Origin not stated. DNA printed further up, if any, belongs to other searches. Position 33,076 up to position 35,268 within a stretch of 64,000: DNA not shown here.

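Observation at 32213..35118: GlpC replaced by a membrane-anchored HdrDE-like pair in the glpA-glpB-X-Y-glpK operon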

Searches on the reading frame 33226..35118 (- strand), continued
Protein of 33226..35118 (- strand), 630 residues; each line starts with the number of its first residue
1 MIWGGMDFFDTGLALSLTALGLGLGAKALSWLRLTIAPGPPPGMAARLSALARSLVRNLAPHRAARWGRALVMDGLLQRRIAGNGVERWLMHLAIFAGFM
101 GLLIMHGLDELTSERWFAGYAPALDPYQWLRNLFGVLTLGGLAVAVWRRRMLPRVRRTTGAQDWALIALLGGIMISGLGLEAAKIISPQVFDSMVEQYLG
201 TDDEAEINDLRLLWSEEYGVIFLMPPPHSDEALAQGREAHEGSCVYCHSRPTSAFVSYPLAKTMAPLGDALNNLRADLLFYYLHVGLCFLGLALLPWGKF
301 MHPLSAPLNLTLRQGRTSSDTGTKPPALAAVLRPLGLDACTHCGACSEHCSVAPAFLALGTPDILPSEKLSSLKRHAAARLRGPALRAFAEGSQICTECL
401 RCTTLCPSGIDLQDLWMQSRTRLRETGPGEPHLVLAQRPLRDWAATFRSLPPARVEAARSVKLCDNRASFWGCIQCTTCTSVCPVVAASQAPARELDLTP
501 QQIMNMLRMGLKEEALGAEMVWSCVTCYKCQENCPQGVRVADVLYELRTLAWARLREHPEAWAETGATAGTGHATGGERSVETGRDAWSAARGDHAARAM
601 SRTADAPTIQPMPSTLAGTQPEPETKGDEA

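Call 7: search_solved_structures(query=window:33226-35118:-, max_evalue=1, show_alignments=2)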
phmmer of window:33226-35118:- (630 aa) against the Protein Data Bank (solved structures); distinct sequences matched with E-value up to 1: 14.
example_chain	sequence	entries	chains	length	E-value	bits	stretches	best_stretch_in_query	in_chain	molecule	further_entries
8rvv_C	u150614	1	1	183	1e-12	50.7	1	469-551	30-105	H(2):CoB-CoM heterodisulfide,ferredoxin reductase subunit C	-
8rvu_c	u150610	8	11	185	1e-12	50.6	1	469-551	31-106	H(2):CoB-CoM heterodisulfide,ferredoxin reductase subunit C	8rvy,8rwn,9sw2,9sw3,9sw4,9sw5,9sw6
5odc_C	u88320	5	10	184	3.1e-11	45.8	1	452-553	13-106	Heterodisulfide reductase, subunit C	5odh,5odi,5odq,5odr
7bkb_C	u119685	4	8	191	9e-11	44.2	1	470-555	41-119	CoB--CoM heterodisulfide reductase subunit C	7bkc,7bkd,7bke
9sfi_E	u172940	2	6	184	1.2e-10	43.8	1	465-554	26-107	H(2)/formate:CoB-CoM heterodisulfide,ferredoxin reductase subunit C2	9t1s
6lum_B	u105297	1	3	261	0.00016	23.6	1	471-552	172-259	Succinate dehydrogenase subunit B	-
9t1s_M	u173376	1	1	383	0.0045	18.8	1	472-551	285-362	formate dehydrogenase (coenzyme F420)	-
9lay_B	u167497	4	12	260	0.0049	18.7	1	317-421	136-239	4Fe-4S ferredoxin iron-sulfur binding domain protein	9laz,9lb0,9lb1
8rja_F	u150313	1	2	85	0.013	17.2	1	472-542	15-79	NAD(P)H-quinone oxidoreductase subunit I, chloroplastic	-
8rvu_E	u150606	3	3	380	0.019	16.7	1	468-547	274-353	Formate dehydrogenase, beta subunit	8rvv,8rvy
2fug_9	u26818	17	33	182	0.022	16.5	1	472-549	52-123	NADH-quinone oxidoreductase chain 9 | NADH-QUINONE OXIDOREDUCTASE SUBUNIT 9 | NADH-quinone oxidoreductase subunit I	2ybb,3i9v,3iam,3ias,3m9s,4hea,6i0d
1kf6_B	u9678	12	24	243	0.13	14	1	469-543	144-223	FUMARATE REDUCTASE IRON-SULFUR PROTEIN | Fumarate reductase iron-sulfur subunit | Fumarate reductase (Anaerobic), Fe-S subunit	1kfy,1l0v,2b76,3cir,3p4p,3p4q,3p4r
6cin_A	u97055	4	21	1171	0.68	11.6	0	472-541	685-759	PYRUVATE-FERREDOXIN OXIDOREDUCTASE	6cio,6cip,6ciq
5xtb_B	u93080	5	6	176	0.84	11.3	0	378-409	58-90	NADH dehydrogenase [ubiquinone] iron-sulfur protein 8, mitochondrial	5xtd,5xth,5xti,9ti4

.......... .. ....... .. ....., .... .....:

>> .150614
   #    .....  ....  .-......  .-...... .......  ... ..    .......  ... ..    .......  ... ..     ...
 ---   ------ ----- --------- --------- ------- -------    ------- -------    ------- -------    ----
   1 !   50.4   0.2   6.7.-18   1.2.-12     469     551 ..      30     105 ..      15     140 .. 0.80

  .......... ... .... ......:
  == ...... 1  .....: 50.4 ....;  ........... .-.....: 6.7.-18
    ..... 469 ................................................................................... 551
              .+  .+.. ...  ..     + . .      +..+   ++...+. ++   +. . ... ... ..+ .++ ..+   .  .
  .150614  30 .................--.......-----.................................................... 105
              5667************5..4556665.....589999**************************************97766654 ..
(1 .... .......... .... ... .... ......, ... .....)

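Call 20: find_related_loci(query=A1, collection=genome_contigs, flank=8000)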
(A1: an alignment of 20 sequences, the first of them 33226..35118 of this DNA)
Query A1 (630 aa) in genome_contigs; peptide patterns used: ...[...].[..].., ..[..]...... (x = any residue, [..] = any of these).
304 stretches matched a pattern; 284 encode a relative of the query (tblastn E <= 1e-3); the best 80 are kept; 80 distinct loci.
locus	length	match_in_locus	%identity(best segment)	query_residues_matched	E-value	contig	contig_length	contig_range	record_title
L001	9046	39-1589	62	42-558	0e+0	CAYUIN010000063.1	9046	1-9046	MAG TPA_asm: uncultured Desulfocurvus sp. isolate SRP304446_co1_86 genome assembly, contig: NODE_5491_length_9046_cov_10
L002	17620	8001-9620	50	6-550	5e-167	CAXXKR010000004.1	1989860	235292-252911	MAG: Desulfovibrionaceae bacterium isolate 13a355c6-41d9-40ac-acd2-aad2d687202c genome assembly, contig: contig_4, whole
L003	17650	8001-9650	50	6-557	6e-168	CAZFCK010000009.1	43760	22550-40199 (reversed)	MAG TPA_asm: uncultured Desulfovibrionaceae bacterium isolate binchicken_co405_192 genome assembly, contig: NODE_1156_le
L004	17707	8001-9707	47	5-585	3e-162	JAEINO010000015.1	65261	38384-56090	MAG: Pseudodesulfovibrio sp. isolate MAG6 NODE_423_length_65261_cov_35.120091, whole genome shotgun sequence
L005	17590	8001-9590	49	6-557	3e-160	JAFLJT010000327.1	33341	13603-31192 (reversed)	MAG: Pseudodesulfovibrio sp. isolate MC-06 c_000000082038, whole genome shotgun sequence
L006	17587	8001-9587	46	4-555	5e-159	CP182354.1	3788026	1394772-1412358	MAG: Desulfovibrio sp. isolate PCE-4 chromosome, complete genome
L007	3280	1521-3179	46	9-557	4e-164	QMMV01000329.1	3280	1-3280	MAG: Deltaproteobacteria bacterium isolate B23_G16 B23_Guay16_scaffold_38341, whole genome shotgun sequence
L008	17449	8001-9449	52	71-557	2e-156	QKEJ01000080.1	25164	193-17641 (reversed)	MAG: Halodesulfovibrio sp. isolate SZUA-473 scaffold_4546, whole genome shotgun sequence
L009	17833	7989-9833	42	5-629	3e-156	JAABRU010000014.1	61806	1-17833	MAG: Desulfobacteraceae bacterium isolate S08.Bin136 Scaffold_100, whole genome shotgun sequence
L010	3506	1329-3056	46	6-605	1e-160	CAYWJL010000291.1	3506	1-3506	MAG TPA_asm: uncultured Desulfovibrionales bacterium isolate binchicken_co42_433 genome assembly, contig: NODE_57411_len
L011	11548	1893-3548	44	8-595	2e-153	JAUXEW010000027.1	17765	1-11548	MAG: Desulfobacteraceae bacterium isolate CSMAG_2887 CSMAG_2887_k117_7106767_length_17765_cov_22.0000, whole genome shot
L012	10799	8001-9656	44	6-556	4e-153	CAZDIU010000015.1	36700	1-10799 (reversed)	MAG TPA_asm: uncultured Desulfobacterales bacterium isolate binchicken_co168_310 genome assembly, contig: NODE_1949_leng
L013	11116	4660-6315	51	6-556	2e-151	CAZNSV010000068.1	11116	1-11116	MAG TPA_asm: uncultured Desulfovibrionaceae bacterium isolate SRP093185_co1_23 genome assembly, contig: NODE_4249_length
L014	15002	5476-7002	50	66-557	4e-150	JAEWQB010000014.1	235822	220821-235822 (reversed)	MAG: Proteobacteria bacterium isolate OH_SBrB_124 k127_356265, whole genome shotgun sequence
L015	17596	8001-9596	49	1-557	1e-148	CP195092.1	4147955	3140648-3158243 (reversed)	Desulfovibrio caledoniensis strain lm2024 chromosome, complete genome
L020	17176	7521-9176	42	6-556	1e-145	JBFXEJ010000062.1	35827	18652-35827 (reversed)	MAG: Desulfococcaceae bacterium isolate CA_2019_TPIn_113 NODE_3666_length_35827_cov_6.472745_TPIn, whole genome shotgun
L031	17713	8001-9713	42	4-571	5e-139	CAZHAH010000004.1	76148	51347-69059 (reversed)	MAG TPA_asm: uncultured Desulfobacteraceae bacterium isolate SRP167671_co2_229 genome assembly, contig: NODE_399_length_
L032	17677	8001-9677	40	4-558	2e-136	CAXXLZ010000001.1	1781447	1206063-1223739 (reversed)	MAG: Thermodesulfobacteriota bacterium isolate 2fdc769d-9a05-4c3a-9363-a2f454578bb3 genome assembly, contig: contig_1, w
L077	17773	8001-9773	38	8-593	1e-123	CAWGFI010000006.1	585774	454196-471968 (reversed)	MAG: uncultured delta proteobacterium isolate MFD05684.bin.2.29 genome assembly, contig: contig_113704, whole genome sho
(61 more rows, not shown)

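Call 36: search_solved_structures(query=A2, max_evalue=1)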
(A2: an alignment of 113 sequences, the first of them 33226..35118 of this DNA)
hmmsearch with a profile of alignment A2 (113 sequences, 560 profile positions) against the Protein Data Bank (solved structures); distinct sequences matched with E-value up to 1: 46.
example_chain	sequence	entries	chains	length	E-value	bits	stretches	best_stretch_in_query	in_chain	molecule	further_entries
8rvu_c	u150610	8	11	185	2.6e-16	62.6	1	461-547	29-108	H(2):CoB-CoM heterodisulfide,ferredoxin reductase subunit C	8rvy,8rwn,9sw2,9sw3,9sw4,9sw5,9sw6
8rvv_C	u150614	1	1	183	2.8e-16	62.5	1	461-547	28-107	H(2):CoB-CoM heterodisulfide,ferredoxin reductase subunit C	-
5odc_C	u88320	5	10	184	9.7e-14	54.2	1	461-555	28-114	Heterodisulfide reductase, subunit C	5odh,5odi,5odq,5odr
9sfi_E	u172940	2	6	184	7.3e-13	51.3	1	461-553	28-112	H(2)/formate:CoB-CoM heterodisulfide,ferredoxin reductase subunit C2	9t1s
7bkb_C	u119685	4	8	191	1.1e-11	47.4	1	454-548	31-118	CoB--CoM heterodisulfide reductase subunit C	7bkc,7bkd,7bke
9t1s_M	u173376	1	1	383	6.5e-08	34.9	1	416-549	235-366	formate dehydrogenase (coenzyme F420)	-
6lum_B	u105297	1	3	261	4.7e-06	28.8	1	462-543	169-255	Succinate dehydrogenase subunit B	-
5xmj_B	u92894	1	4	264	0.00018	23.6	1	320-409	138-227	Succinate dehydrogenase iron-sulfur subunit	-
9lay_B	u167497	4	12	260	0.0003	22.9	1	320-415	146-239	4Fe-4S ferredoxin iron-sulfur binding domain protein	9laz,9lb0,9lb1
8rvu_E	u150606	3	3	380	0.00046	22.2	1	423-543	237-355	Formate dehydrogenase, beta subunit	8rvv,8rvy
1y5l_C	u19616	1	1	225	0.0019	20.2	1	271-311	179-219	Respiratory nitrate reductase 1 gamma chain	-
7d6v_B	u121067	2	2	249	0.0023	19.9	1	456-536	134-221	Fumarate reductase iron-sulfur subunit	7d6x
3egw_C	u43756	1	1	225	0.0031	19.5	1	271-311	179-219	Respiratory nitrate reductase 1 gamma chain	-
1q16_C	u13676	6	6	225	0.0036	19.3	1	271-311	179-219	Respiratory nitrate reductase 1 gamma chain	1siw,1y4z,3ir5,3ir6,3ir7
1y5i_C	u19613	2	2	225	0.0041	19.1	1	271-311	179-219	Respiratory nitrate reductase 1 gamma chain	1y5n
9ojn_A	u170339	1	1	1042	0.0072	18.3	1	513-543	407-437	Iron-sulfur-binding reductase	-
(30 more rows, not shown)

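Call 37: predict_structure(alignment_id=A2)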
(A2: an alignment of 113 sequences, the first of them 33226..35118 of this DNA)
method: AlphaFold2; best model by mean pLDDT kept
length: 630 residues; sequences in the alignment: 113
mean_pLDDT: 87.6   pTM: 0.82
mean pLDDT of the five models: 87.6, 86.4, 85.9, 85.5, 85.4
residues with pLDDT >= 90: 450; 70-90: 106; 50-70: 18; < 50: 56
segments of 3 or more residues with pLDDT < 50: 1-3, 571-588, 594-596, 599-624, 626-630
pLDDT, mean of each block of 10 residues (from residue 1): 70 97 97 96 97 95 93 93 95 97 93 91 89 97 97 93 96 97 93 92 96 91 91 97 89 92 93 95 97 96 94 89 92 96 92 84 94 97 93 90 95 95 90 85 95 91 92 92 91 92 96 95 80 90 90 90 67 46 47 49 40 37 46
secondary structure, 60 per line:
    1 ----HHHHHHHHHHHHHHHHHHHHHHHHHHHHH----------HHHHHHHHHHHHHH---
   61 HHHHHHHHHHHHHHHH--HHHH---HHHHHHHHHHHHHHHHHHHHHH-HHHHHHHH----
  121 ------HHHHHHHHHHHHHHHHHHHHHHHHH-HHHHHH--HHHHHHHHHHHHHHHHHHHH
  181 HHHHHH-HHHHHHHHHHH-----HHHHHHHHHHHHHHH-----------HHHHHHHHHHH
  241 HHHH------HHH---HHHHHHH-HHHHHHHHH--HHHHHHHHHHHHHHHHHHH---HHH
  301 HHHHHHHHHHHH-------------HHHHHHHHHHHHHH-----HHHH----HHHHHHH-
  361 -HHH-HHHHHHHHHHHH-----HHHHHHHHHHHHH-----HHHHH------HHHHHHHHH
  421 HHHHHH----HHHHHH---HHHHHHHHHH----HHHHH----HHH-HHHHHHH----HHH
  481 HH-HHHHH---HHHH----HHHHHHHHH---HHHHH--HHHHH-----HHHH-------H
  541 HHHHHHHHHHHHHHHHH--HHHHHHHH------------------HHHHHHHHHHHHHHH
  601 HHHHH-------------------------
elements in order: H5-33 H44-57 H61-76 H79-82 H86-107 H109-116 H127-151 H153-158 H161-186 H188-198 H204-218 H230-244 H257-263 H265-273 H276-294 H298-312 H326-339 H345-348 H353-359 H366-377 H383-395 H401-405 H412-426 H431-436 H440-449 H454-458 H467-473 H478-482 H484-488 H492-495 H500-508 H512-516 H519-523 H529-532 H540-557 H560-567 H586-605

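Call 39: fold_search(model_id=the predicted structure, library=pdb)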
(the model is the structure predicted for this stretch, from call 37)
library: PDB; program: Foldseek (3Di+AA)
matches with E <= 10: 137; with E <= 0.001: 1
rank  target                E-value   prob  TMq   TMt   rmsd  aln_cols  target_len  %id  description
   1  9ojn                  6.3e-06  1.00  0.39  0.34  11.8       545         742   15  Structure of Mycobacterium smegmatis EtfD (released 2025-05-21)
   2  8rvu_c                7.6e-02  1.00  0.12  0.39   5.2       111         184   29  CryoEM structure of the Elp-Hdr complex of Methanothermobacter marburgensis state 2 (composite structure) (released 2025-05-14)
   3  7bkb_C                9.6e-02  1.00  0.12  0.38   8.1       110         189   30  Formate dehydrogenase - heterodisulfide reductase - formylmethanofuran dehydrogenase complex from Methanospirillum hun (released 2021-09-29)
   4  5odc_C                1.8e-01  1.00  0.12  0.38   1.9        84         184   30  Heterodisulfide reductase / [NiFe]-hydrogenase complex from Methanothermococcus thermolithotrophicus at 2.3 A resoluti (released 2017-08-30)
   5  3ir6_C                2.2e-01  1.00  0.22  0.54  12.2       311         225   17  Crystal structure of NarGHI mutant NarG-H49S (released 2010-01-05)
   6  8rvu_C                2.3e-01  1.00  0.12  0.40   4.9       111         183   29  CryoEM structure of the Elp-Hdr complex of Methanothermobacter marburgensis state 2 (composite structure) (released 2025-05-14)
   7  8rwn_C                2.6e-01  1.00  0.12  0.39   4.9       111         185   29  CryoEM structure of the Hdr(ABC)2 subunits of the Elp-Hdr complex of Methanothermobacter marburgensis (released 2025-05-14)
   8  1siw_C                3.5e-01  0.99  0.20  0.49  13.2       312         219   16  Crystal structure of the apomolybdo-NarGHI (released 2004-06-08)
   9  1y5l_C                4.7e-01  0.98  0.19  0.49  13.2       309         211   17  The crystal structure of the NarGHI mutant NarI-H66Y (released 2005-03-08)
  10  3egw_C                5.3e-01  0.98  0.20  0.50  13.1       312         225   16  The crystal structure of the NarGHI mutant NarH - C16A (released 2010-03-02)
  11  3ir5_C                5.5e-01  0.99  0.21  0.54  13.2       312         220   17  Crystal structure of NarGHI mutant NarG-H49C (released 2010-01-05)
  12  1y5i_C                5.9e-01  0.99  0.20  0.53  12.8       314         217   15  The crystal structure of the NarGHI mutant NarI-K86A (released 2005-03-08)
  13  1q16_C                7.2e-01  0.99  0.21  0.54  12.8       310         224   15  Crystal structure of Nitrate Reductase A, NarGHI, from Escherichia coli (released 2003-10-07)
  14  5lzr_B                1.2e+00  0.04  0.10  0.09  31.1       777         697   10  Crystal structure of Thermotoga maritima sodium pumping membrane integral pyrophosphatase in complex with tungstate an (released 2016-12-14)
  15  1y4z_C                1.5e+00  0.91  0.20  0.51  12.8       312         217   16  The crystal structure of Nitrate Reductase A, NarGHI, in complex with the Q-site inhibitor pentachlorophenol (released 2005-03-08)
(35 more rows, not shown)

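Call 56: search_protein_families(library=pfam, proteins=[L031:6862-7668:-, L031:5875-6759:-, L031:11649-13541:+, L031:13556-16831:+, L032:7090-7752:+, L032:10654-11946:+, L012:4278-6767:+, L012:7275-7730:+, L077:6736-7440:-, L077:10700-12388:-], max_evalue=0.00001)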
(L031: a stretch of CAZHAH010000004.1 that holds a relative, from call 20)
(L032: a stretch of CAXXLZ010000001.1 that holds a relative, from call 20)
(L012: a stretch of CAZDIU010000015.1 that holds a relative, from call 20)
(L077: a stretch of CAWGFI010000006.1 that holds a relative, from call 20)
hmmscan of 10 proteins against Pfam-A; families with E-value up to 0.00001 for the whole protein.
L031:6862-7668:- (268 aa): 2 families
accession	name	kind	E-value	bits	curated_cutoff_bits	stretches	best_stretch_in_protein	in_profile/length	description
PF00535.33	Glycos_transf_2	-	5.8e-16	59.3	23.3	1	3-190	1-166/168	Glycosyl transferase family 2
PF10111.15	Glyco_tranf_2_2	-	1e-06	28.9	27.3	0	20-90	20-96/276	Glycosyltransferase like family 2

L031:5875-6759:- (294 aa): 0 families

L031:11649-13541:+ (630 aa): 9 families
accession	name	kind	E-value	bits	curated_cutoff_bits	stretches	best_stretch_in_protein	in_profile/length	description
PF01512.22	Complex1_51K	-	7.5e-42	143.2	31.2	1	193-363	1-149/150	Nuo51 FMN-binding domain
PF10589.14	NADH_4Fe-4S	-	3.3e-32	110.7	23.5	1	474-558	1-85/85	NADH-ubiquinone oxidoreductase-F iron-sulfur binding region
PF00037.32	Fer4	-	4.8e-12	45.6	21.1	1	606-628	2-24/24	4Fe-4S binding domain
PF01257.25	2Fe-2S_thioredx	-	3.6e-07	30.6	24.8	1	38-115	64-143/145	Thioredoxin-like [2Fe-2S] ferredoxin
PF14697.11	Fer4_21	-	4.5e-07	30.3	35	1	576-628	2-58/59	4Fe-4S dicluster domain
PF13237.11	Fer4_10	-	1.2e-06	28.8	25.5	1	576-622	3-52/53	4Fe-4S dicluster domain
PF13187.11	Fer4_9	-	1.4e-06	28.7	27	1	581-626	1-51/52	4Fe-4S dicluster domain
PF10531.15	SLBB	-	7.1e-06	26.2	27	0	387-435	2-53/55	SLBB domain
PF12797.12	Fer4_2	-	7.7e-06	26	24.5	0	574-594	2-22/22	4Fe-4S binding domain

L031:13556-16831:+ (1091 aa): 16 families
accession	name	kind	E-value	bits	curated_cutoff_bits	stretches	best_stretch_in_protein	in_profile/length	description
PF07992.20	Pyr_redox_2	-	1.3e-16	61.3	26.1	1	683-816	4-137/291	Pyridine nucleotide-disulphide oxidoreductase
PF13510.11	Fer2_4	-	4.5e-16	59.1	22.8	1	14-91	3-81/82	2Fe-2S iron-sulfur cluster binding domain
PF00037.32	Fer4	-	7.1e-16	57.7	21.1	1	171-189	3-21/24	4Fe-4S binding domain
PF12838.12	Fer4_7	-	1.3e-14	54.8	27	2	136-189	2-51/52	4Fe-4S dicluster domain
PF14697.11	Fer4_21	-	8e-14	52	35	1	130-190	2-56/59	4Fe-4S dicluster domain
PF12837.12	Fer4_6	-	1.1e-13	50.8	25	0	169-191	2-24/24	4Fe-4S binding domain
PF13187.11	Fer4_9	-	1e-09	38.7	27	1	135-189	1-50/52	4Fe-4S dicluster domain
PF12831.13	FAD_oxidored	-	1.1e-09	38.5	27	1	683-740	3-63/416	FAD dependent oxidoreductase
PF13450.12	NAD_binding_8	-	1.3e-08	35.5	21.9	1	684-720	1-37/68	NAD(P)-binding Rossmann-like domain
PF12797.12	Fer4_2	-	2.3e-07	30.7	24.5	0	169-188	3-22/22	4Fe-4S binding domain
PF13237.11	Fer4_10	-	3.3e-07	30.6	25.5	0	1023-1067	5-52/53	4Fe-4S dicluster domain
PF00890.30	FAD_binding_2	-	5.1e-07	29.7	20.4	1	682-718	2-38/414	FAD binding domain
PF13484.11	Fer4_16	-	2.1e-06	28.8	30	0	176-197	2-25/66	4Fe-4S double cluster binding domain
PF01134.28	GIDA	-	2.5e-06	27.3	22.1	0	683-716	3-37/391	Glucose inhibited division protein A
PF01266.30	DAO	-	2.7e-06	27.6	27.9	1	682-720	2-40/353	FAD dependent oxidoreductase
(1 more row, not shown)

L032:7090-7752:+ (220 aa): 0 families

L032:10654-11946:+ (430 aa): 4 families
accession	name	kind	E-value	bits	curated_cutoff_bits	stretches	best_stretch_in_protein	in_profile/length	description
PF00106.31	adh_short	-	6.6e-31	107.7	26.6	1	171-356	2-187/195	short chain dehydrogenase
PF13561.12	adh_short_C2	-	8e-28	98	27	1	176-420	1-235/236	Enoyl-(Acyl carrier protein) reductase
PF01370.27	Epimerase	-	1.1e-06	28.7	20.9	1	173-257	2-76/240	NAD dependent epimerase/dehydratase family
PF08659.16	KR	-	6.9e-06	26.5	22.6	0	172-288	3-124/180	KR domain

L012:4278-6767:+ (829 aa): 6 families
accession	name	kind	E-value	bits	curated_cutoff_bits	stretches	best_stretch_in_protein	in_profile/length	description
PF17764.6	PriA_3primeBD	-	1.6e-25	89.2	22.7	1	25-120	1-96/96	3'DNA-binding domain (3'BD)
PF18074.6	PriA_C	-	1.5e-23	83.8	26.9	1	724-825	1-95/95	Primosomal protein N C-terminal domain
PF00270.35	DEAD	-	8.1e-19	68.4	26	1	288-450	2-162/167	DEAD/DEAH box helicase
PF04851.21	ResIII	-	2.5e-17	63.7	22.5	1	285-424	3-142/164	Type III restriction enzyme, res subunit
PF00271.37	Helicase_C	-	6.7e-09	36.4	23.5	1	594-679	38-108/110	Helicase conserved C-terminal domain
PF18319.7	Zn_ribbon_PriA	-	8.8e-09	35.6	26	1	537-562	1-26/27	PriA DNA helicase Cys-rich region (CRR) domain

L012:7275-7730:+ (151 aa): 2 families
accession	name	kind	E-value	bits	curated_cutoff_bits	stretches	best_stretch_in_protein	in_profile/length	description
PF13565.12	HTH_32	-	8.6e-08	33.1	33.7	1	63-132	5-72/73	Homeodomain-like domain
PF13384.12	HTH_23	-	1e-07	31.9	24.6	0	26-75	2-49/50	Homeodomain-like domain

L077:6736-7440:- (234 aa): 0 families

L077:10700-12388:- (562 aa): 0 families
